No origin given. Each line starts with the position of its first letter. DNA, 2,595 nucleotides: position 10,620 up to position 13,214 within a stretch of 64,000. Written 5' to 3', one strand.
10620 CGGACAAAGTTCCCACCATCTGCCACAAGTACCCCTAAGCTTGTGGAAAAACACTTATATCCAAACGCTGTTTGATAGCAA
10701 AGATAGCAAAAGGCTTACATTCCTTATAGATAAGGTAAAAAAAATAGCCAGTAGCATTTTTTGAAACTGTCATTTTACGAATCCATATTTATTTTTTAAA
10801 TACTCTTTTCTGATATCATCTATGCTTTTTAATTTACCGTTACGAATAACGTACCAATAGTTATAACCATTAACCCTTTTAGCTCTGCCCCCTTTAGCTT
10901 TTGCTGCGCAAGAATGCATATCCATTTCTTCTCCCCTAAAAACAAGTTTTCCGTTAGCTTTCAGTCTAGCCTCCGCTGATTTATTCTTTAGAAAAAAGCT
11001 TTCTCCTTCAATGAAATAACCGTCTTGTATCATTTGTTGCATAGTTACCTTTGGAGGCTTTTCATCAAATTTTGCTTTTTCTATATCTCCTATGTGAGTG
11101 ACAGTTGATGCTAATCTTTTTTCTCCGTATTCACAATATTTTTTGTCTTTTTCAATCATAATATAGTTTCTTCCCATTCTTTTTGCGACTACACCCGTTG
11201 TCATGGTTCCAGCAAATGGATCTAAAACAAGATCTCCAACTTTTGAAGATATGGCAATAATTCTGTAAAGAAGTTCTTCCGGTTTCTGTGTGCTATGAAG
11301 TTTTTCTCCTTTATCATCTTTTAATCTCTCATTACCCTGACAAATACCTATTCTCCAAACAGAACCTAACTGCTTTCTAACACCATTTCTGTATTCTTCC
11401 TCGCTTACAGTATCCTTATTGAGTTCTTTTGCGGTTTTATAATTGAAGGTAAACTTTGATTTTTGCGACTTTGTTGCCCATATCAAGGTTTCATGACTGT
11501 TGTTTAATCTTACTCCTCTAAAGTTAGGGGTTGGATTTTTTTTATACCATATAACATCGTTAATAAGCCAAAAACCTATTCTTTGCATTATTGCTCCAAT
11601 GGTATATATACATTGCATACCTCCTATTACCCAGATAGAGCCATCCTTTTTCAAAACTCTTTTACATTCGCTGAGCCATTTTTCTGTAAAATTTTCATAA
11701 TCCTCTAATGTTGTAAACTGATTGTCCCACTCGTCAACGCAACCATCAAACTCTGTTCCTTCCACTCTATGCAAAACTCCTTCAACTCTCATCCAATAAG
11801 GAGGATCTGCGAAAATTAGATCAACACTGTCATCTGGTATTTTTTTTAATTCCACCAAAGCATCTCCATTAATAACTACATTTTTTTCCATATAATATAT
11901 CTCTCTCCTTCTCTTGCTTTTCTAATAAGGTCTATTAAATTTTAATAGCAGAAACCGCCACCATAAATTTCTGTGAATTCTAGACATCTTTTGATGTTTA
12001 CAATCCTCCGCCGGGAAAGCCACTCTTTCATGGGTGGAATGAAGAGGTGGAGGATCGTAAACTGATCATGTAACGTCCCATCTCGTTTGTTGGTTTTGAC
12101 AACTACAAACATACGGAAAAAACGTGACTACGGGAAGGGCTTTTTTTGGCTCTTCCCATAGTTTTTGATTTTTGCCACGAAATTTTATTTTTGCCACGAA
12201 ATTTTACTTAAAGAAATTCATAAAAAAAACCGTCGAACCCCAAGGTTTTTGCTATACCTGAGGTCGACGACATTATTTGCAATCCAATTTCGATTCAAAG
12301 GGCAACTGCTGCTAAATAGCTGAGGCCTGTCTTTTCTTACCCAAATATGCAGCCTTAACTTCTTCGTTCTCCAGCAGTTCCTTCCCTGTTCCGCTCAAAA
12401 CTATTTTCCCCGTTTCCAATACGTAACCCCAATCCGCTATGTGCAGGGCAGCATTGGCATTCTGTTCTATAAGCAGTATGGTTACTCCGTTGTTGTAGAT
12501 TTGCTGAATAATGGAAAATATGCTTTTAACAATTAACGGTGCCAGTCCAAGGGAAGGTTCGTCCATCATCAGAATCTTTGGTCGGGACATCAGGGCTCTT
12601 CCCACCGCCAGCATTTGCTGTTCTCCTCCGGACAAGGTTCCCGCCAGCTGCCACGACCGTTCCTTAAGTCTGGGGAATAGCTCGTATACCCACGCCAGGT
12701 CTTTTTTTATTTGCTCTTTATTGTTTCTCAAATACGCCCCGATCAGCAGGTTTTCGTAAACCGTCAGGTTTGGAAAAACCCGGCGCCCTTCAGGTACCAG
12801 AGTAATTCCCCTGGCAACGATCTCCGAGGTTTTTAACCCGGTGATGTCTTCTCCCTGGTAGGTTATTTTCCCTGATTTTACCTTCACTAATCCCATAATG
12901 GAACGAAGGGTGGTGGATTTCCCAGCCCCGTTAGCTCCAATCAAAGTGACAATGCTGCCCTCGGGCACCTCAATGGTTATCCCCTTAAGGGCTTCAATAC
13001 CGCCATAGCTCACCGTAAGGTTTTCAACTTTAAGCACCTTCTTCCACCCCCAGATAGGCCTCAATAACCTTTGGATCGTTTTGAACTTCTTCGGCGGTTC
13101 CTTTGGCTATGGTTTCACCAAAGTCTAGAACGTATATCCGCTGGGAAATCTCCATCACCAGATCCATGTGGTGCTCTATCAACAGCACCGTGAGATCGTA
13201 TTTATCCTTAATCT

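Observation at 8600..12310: AT-rich accessory island downstream of the liv operon with a diverged duplicate of the livF 3' end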

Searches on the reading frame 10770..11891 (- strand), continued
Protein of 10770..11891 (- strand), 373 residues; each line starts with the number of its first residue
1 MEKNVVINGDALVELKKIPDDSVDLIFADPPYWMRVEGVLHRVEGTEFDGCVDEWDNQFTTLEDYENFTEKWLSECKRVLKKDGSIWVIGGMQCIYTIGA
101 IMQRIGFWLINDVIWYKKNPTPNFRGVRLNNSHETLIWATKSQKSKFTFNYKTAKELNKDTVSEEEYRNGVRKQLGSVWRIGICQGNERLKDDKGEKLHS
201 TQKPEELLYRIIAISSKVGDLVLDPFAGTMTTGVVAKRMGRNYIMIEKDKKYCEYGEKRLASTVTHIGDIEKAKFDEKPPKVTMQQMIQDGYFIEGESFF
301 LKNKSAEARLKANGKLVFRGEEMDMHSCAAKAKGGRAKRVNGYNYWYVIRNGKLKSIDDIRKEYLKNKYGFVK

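Call 52: find_related_loci(query=window:10770-11891:-, collection=viral_contigs, flank=6000)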
Query window:10770-11891:- (373 aa) in viral_contigs; peptide patterns used: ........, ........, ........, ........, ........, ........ (x = any residue, [..] = any of these).
2 stretches matched a pattern, but none encodes a relative of the query by tblastn (E <= 1e-3).

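Call 54: find_encoding_contigs(protein=P0013, flank=6000, max_places=4)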
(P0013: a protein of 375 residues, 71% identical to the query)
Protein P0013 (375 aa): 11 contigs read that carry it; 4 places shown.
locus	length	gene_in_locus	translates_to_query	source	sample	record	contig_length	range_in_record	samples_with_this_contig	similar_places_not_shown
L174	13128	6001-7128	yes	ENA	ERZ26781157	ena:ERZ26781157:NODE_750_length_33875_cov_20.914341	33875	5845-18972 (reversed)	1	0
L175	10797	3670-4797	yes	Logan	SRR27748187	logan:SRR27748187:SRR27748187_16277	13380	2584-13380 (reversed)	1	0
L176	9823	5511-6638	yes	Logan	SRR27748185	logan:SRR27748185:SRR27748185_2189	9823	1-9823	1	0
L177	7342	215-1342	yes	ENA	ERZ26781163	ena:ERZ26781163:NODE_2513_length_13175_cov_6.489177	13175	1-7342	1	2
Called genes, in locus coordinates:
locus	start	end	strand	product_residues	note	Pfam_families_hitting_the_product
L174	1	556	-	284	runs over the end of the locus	PF00763:THF_DHG_CYH, PF02882:THF_DHG_CYH_C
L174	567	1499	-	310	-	PF00551:Formyl_trans_N, PF02911:Formyl_trans_C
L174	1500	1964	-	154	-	PF22811:Zn_ribbon_NrdR, PF03477:ATP-cone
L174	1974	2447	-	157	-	PF00359:PTS_EIIA_2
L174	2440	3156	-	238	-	PF11967:RecO_N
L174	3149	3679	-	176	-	-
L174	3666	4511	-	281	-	PF04085:MreC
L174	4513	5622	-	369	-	PF04389:Peptidase_M28, PF01546:Peptidase_M20, PF05343:Peptidase_M42, PF07687:M20_dimer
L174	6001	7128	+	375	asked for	PF01555:N6_N4_Mtase, PF18755:RAMA (weak)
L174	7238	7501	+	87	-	-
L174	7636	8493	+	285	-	PF09520:HinfI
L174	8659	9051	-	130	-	-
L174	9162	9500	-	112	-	-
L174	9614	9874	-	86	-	-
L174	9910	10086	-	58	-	-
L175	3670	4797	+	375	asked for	PF01555:N6_N4_Mtase, PF18755:RAMA (weak)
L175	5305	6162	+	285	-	PF09520:HinfI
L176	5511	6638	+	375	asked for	PF01555:N6_N4_Mtase, PF18755:RAMA (weak)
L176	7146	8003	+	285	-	PF09520:HinfI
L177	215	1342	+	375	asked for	PF01555:N6_N4_Mtase, PF18755:RAMA (weak)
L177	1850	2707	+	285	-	PF09520:HinfI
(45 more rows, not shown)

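Call 57: search_protein_families(library=phrogs, proteins=[window:10770-11891:-], max_evalue=0.01)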
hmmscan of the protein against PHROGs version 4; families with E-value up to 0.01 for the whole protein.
window:10770-11891:- (373 aa): 14 families
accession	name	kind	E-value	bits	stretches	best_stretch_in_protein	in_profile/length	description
phrog_67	-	other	5.3e-68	231.7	1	1-274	121-357/743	DNA methyltransferase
phrog_498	-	other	2.4e-31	109.9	1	6-273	203-432/633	DNA methyltransferase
phrog_6025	-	other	3.2e-18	67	1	5-123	13-116/192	DNA methyltransferase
phrog_3008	-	other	1.3e-16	61.6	1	187-264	138-215/244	DNA methyltransferase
phrog_18293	-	other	6.1e-13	49.8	1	194-262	41-109/119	methyltransferase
phrog_23148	-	unknown function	7.2e-12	46.6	1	193-264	78-150/165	-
phrog_12517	-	unknown function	1.2e-10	42.1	1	218-261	105-148/316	-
phrog_23085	-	unknown function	1.7e-07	31.9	1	188-260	32-105/138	-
phrog_8769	-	other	2.2e-07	31.6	1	217-255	10-48/71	methyltransferase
phrog_16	-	DNA, RNA and nucleotide metabolism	5e-07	29.3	1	141-263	819-912/986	DNA helicase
phrog_6952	-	other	5.2e-07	30.7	1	199-260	114-175/181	DNA methyltransferase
phrog_12862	-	unknown function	0.00022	22.1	1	4-33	3-32/149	-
phrog_23224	-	other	0.00059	20.2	0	174-254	209-286/305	DNA methyltransferase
phrog_18146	-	other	0.0019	18.2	0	217-248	67-99/452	DNA methyltransferase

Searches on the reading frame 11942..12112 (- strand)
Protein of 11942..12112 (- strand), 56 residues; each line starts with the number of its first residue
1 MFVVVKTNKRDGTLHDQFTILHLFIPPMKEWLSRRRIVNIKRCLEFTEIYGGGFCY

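Call 6: search_protein_families(library=pfam, proteins=[window:11942-12112:-], max_evalue=0.01)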
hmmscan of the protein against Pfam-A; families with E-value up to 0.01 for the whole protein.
window:11942-12112:- (56 aa): 0 families

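Call 37: search_protein_families(library=ncbifam, proteins=[window:11942-12112:-], max_evalue=0.01)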
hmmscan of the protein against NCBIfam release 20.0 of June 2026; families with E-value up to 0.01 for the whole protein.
window:11942-12112:- (56 aa): 0 families

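Call 38: search_protein_families(library=padloc, proteins=[window:11942-12112:-], max_evalue=0.01)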
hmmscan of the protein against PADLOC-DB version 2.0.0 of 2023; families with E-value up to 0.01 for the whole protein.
window:11942-12112:- (56 aa): 0 families

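Call 56: search_protein_families(library=pfam, proteins=[window:11945-12112:-], max_evalue=1)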
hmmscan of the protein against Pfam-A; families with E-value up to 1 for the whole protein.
seq(56 aa): 0 families

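Call 57: search_protein_families(library=phrogs, proteins=[window:11945-12112:-], max_evalue=0.01)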
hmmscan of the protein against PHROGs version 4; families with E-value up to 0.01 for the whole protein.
seq(56 aa): 0 families

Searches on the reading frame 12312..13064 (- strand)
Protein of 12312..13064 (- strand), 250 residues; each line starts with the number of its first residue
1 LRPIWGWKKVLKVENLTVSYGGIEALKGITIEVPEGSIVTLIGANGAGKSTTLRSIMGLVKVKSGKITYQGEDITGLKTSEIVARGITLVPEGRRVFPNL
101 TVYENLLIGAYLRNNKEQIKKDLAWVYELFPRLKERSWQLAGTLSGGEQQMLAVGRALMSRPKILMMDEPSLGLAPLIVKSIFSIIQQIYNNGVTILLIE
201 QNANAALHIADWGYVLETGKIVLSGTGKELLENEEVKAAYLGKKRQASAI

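Call 6: search_protein_families(library=pfam, proteins=[window:12312-13064:-], max_evalue=0.01)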
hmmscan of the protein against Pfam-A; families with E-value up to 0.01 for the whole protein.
window:12312-13064:- (250 aa): 4 families
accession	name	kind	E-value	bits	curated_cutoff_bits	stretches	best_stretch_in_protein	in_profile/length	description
PF00005.33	ABC_tran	-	1.4e-31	110.3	25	1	26-171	1-136/137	ABC transporter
PF13304.12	AAA_21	-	9.8e-09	36.1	27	1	139-198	233-295/304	AAA domain, putative AbiEii toxin, Type IV TA system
PF25199.1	nSTAND_NTPase5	-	0.0021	18.4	34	0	34-76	39-82/145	Novel STAND NTPase 5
PF13555.12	AAA_29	-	0.0036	17.4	27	0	30-58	16-44/61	P-loop containing region of AAA domain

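Call 8: find_encoding_contigs(protein=window:12312-13064:-, flank=10000, max_places=10)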
Protein window:12312-13064:- (250 aa): no gene with exactly this product is on record in the collection.

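Call 10: find_related_loci(query=window:12312-13064:-, collection=genome_contigs, flank=10000)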
Query window:12312-13064:- (250 aa) in genome_contigs; peptide patterns used: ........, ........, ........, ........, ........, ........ (x = any residue, [..] = any of these).
253 stretches matched a pattern; 96 encode a relative of the query (tblastn E <= 1e-3); the best 80 are kept; 80 distinct loci.
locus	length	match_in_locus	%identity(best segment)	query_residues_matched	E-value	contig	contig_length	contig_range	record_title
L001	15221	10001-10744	82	1-248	4e-139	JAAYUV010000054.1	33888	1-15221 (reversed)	MAG: Peptococcaceae bacterium isolate AS27yjCOA_185 161570_AS27, whole genome shotgun sequence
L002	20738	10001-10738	83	1-246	8e-135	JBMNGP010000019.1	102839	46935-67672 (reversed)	MAG: Desulfitobacteriia bacterium isolate SBF912LR0HQ0036 contig_38036, whole genome shotgun sequence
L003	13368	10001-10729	73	4-248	1e-117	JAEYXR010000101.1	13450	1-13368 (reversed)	MAG: Bacillota bacterium isolate OH_CBlB_319 k127_3551011, whole genome shotgun sequence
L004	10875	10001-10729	71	4-246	1e-115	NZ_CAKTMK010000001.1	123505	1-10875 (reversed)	MAG: uncultured Oscillibacter sp. isolate REFINED_METABAT215_TOP10_CONTIGS_1500_ASSEMBLY_K77_MERGED__Hadza_PheChl_Fiber-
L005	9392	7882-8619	83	1-246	7e-135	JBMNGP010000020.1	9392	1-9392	MAG: Desulfitobacteriia bacterium isolate SBF912LR0HQ0036 contig_38037, whole genome shotgun sequence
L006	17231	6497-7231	71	1-245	2e-112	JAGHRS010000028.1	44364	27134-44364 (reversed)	MAG: Candidatus Treponema caballi isolate E1_106 c_000001261068, whole genome shotgun sequence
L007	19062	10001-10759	69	1-246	6e-112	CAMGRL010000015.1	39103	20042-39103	MAG: uncultured Clostridia bacterium isolate SRR11551376_bin.30_metaWRAP_v1.3_MAG genome assembly, contig: ERZ11474002.3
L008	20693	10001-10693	71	10-242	4e-110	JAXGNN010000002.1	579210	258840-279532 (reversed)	MAG: Christensenellales bacterium isolate AnMBR.bin257 bin257_2, whole genome shotgun sequence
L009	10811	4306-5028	68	6-245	8e-110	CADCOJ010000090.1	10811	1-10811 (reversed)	MAG: Ruminococcaceae bacterium isolate RUG14835 genome assembly, contig: RUG14835_asm_90, whole genome shotgun sequence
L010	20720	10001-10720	71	4-245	2e-109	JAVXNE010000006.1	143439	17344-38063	MAG: Oscillospiraceae bacterium isolate CGS6M2-bin22 NODE_6_length_143439_cov_23.467174, whole genome shotgun sequence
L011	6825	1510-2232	69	6-246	1e-109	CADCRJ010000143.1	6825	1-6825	MAG: uncultured Spirochaetaceae bacterium isolate RUG14899 genome assembly, contig: RUG14899_asm_143, whole genome shotg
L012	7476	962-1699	69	4-246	6e-109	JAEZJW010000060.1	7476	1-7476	MAG: Bacillota bacterium isolate OH_CDB_252 k127_1818466, whole genome shotgun sequence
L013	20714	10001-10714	69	4-243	1e-108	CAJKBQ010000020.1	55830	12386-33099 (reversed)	MAG TPA_asm: uncultured Clostridiales bacterium isolate ERR1430549-bin.24 genome assembly, contig: NODE_470_length_55830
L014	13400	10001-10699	71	8-242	1e-107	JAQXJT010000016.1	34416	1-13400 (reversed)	MAG: bacterium isolate SUG1258 k141_7288159, whole genome shotgun sequence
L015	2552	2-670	74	18-240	3e-111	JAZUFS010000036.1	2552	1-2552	MAG: Treponemataceae bacterium isolate T1900045292_TH20190062.MAGScoT_cleanbin_000065 SGB_6041_k141_2087620, whole genom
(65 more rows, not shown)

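Call 17: find_related_loci(query=window:12312-13064:-, collection=metagenome_contigs, flank=10000)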
Query window:12312-13064:- (250 aa) in metagenome_contigs; peptide patterns used: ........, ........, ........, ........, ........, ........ (x = any residue, [..] = any of these).
427 stretches matched a pattern; 184 encode a relative of the query (tblastn E <= 1e-3); the best 80 are kept; 80 distinct loci.
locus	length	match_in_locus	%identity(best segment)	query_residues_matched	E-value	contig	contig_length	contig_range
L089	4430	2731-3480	93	1-250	8e-159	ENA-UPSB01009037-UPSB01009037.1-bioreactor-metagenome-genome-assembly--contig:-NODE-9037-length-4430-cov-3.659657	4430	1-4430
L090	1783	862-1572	75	4-242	4e-125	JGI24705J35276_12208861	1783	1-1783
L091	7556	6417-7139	72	4-246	2e-115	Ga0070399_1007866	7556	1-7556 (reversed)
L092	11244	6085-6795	72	4-242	1e-111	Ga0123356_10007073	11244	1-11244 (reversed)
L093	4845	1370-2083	73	4-243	1e-111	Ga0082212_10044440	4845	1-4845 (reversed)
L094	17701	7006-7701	72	10-243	7e-111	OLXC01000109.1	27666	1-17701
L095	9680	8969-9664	72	10-243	4e-110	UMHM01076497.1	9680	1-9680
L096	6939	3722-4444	70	4-242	3e-110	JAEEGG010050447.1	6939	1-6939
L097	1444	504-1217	71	4-241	3e-117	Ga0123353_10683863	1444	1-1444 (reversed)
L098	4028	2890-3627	68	4-246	2e-109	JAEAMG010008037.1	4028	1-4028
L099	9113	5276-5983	70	10-245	8e-108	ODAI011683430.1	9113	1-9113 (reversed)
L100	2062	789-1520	67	2-243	2e-113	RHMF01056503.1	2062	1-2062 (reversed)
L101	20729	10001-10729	67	2-243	4e-107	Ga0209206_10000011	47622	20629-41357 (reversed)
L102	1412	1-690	69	12-243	1e-114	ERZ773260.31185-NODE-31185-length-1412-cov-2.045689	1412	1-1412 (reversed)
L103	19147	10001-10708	69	10-245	6e-106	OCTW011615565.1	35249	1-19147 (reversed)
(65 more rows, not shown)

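Call 83: find_homologous_proteins(query=window:12312-13034:-, max_evalue=1e-100)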
Query window:12312-13034:- (240 aa): 3952 proteins with E <= 1e-100 among 8000 candidates; the best 120 are listed.
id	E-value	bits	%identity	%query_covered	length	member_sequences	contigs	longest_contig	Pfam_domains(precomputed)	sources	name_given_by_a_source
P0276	3.3e-178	607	75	89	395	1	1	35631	PF13604.13,PF13555.13,PF13401.13,PF00448.29,PF13304.13,PF13191.13,PF06414.19,PF13514.13,PF04310.19,PF00005.34,PF13175.13,PF13476.13,PF02463.26,PF25199.2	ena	-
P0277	3.3e-147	506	100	100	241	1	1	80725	PF00005.34,PF13304.13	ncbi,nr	ncbi:MAG: ABC transporter ATP-binding protein [Clostridia bacterium]|nr:ABC transporter ATP-binding 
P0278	4.3e-140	483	94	100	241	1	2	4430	PF00005.34,PF13304.13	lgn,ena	-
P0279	4.3e-140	483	94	100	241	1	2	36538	PF00005.34,PF13304.13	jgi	-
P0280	1.4e-128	445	100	88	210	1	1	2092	PF00005.34,PF13304.13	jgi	-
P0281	2.0e-125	435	86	98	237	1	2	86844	PF00005.34,PF13304.13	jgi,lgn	-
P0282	2.3e-125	435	82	99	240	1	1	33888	PF00005.34,PF13304.13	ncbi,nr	ncbi:MAG: ABC transporter ATP-binding protein [Peptococcaceae bacterium]|nr:ABC transporter ATP-bind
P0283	8.8e-125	433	86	98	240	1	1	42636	PF00005.34,PF13304.13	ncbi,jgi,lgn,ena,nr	ncbi:MAG TPA: ABC transporter ATP-binding protein [Peptococcaceae bacterium]|nr:ABC transporter ATP-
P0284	1.8e-124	432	86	98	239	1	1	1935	PF00005.34,PF13304.13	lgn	-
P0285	1.8e-124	432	85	98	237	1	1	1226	PF00005.34,PF13304.13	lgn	-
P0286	2.3e-124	431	85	98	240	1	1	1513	PF00005.34,PF13304.13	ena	-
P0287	3.1e-124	431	86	98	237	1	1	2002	PF00005.34,PF13304.13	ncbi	-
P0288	4.0e-124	431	85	98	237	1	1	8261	PF00005.34,PF13304.13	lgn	-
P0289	2.3e-123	428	84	99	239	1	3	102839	PF00005.34,PF13304.13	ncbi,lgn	ncbi:MAG: ABC transporter ATP-binding protein [Desulfitobacteriia bacterium]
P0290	2.4e-123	428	84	98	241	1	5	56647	PF00005.34,PF13304.13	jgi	jgi:branched-chain amino acid transport system ATP-binding protein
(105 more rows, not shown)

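Call 84: find_encoding_contigs(protein=P0279, flank=10000, max_places=3)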
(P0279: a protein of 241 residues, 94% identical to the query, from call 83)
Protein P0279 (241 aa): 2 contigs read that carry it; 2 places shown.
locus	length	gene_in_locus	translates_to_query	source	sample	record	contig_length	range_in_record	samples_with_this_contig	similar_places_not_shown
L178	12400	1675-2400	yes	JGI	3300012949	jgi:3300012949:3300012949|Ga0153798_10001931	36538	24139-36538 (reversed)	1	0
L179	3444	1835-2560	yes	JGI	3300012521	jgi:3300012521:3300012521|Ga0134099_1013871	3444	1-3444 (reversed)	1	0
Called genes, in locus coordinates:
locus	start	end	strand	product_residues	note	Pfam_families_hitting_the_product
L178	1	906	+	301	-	?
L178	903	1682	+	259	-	PF00005:ABC_tran, PF13304:AAA_21 (faint), PF12399:BCA_ABC_TP_C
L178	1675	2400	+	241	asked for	PF00005:ABC_tran, PF13304:AAA_21 (faint)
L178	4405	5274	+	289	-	PF06152:Phage_min_cap2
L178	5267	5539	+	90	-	PF27871:CLB_0814_fam (faint)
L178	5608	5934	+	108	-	-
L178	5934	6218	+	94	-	-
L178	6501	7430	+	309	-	PF00291:PALP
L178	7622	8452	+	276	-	PF00733:Asn_synthase (weak), PF02540:NAD_synthase, PF06508:QueC (faint)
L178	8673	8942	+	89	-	PF01053:Cys_Met_Meta_PP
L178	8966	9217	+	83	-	PF00528:BPD_transp_1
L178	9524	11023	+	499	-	PF01053:Cys_Met_Meta_PP, PF00155:Aminotran_1_2, PF01041:DegT_DnrJ_EryC1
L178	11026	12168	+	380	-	PF00561:Abhydrolase_1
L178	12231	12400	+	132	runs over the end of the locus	PF14464:Prok-JAB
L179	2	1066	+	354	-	PF02653:BPD_transp_2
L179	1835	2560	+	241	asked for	PF00005:ABC_tran, PF13304:AAA_21 (faint)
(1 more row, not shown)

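Call 85: find_encoding_contigs(protein=P0280, flank=10000, max_places=3)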
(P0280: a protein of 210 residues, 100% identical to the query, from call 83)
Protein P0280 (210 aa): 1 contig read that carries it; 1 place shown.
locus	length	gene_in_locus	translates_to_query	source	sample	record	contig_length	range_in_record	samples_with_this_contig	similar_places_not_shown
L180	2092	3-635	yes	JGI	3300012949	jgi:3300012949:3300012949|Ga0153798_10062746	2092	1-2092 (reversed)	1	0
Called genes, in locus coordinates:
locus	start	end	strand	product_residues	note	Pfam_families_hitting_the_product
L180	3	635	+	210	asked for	PF00005:ABC_tran, PF13304:AAA_21 (faint)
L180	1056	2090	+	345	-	?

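Call 95: find_encoding_contigs(protein=P0281, flank=10000, max_places=3)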
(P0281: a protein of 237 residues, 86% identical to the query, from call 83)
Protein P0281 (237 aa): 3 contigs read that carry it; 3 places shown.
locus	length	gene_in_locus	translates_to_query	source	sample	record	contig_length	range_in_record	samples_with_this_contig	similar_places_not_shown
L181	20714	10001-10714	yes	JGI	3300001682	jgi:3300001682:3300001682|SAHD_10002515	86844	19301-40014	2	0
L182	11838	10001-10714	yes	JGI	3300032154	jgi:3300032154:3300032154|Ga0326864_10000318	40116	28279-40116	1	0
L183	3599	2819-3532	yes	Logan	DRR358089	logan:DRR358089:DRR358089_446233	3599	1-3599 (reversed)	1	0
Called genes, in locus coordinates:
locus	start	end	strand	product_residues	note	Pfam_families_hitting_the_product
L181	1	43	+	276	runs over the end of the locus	PF00303:Thymidylat_synt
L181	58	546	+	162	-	PF00186:DHFR_1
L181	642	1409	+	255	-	PF08032:SpoU_sub_bind, PF00588:SpoU_methylase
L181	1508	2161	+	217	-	PF04542:Sigma70_r2, PF08281:Sigma70_r4_2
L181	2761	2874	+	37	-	-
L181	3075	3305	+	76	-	PF05973:Gp49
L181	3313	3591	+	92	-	PF13744:HTH_37, PF12844:HTH_19 (weak), PF13560:HTH_31 (weak), PF01381:HTH_3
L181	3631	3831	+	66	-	-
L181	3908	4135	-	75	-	PF19824:Tlp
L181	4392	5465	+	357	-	PF04632:FUSC (faint), PF06081:ArAE_1, PF13515:FUSC_2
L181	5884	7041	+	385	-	PF13433:Peripla_BP_5, PF13458:Peripla_BP_6, PF01094:ANF_receptor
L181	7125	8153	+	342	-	PF02653:BPD_transp_2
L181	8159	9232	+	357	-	PF02653:BPD_transp_2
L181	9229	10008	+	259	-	PF00005:ABC_tran, PF13304:AAA_21 (faint), PF12399:BCA_ABC_TP_C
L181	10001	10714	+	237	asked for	PF00005:ABC_tran, PF13304:AAA_21 (faint)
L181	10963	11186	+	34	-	-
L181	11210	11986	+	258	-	PF00106:adh_short, PF08659:KR, PF13561:adh_short_C2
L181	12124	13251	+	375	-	PF00795:CN_hydrolase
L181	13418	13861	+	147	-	PF07331:TctB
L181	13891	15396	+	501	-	PF01970:TctA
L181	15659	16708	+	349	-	PF03401:TctC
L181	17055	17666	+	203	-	PF12837:Fer4_6 (faint), PF13237:Fer4_10 (weak), PF25160:LdpA_Fe-S-bd (faint), PF00037:Fer4 (weak), PF14697:Fer4_21, PF12838:Fer4_7, PF13187:Fer4_9 (weak), PF04324:Fer2_BFD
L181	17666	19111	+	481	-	-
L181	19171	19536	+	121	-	PF00190:Cupin_1 (faint), PF03079:ARD (weak), PF02311:AraC_binding, PF05899:Cupin_3 (weak), PF07883:Cupin_2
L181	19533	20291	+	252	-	PF03328:HpcH_HpaI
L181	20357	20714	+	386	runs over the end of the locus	PF00465:Fe-ADH, PF13685:Fe-ADH_2, PF25137:ADH_Fe_C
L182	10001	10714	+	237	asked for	PF00005:ABC_tran, PF13304:AAA_21 (faint)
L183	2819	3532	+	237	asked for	PF00005:ABC_tran, PF13304:AAA_21 (faint)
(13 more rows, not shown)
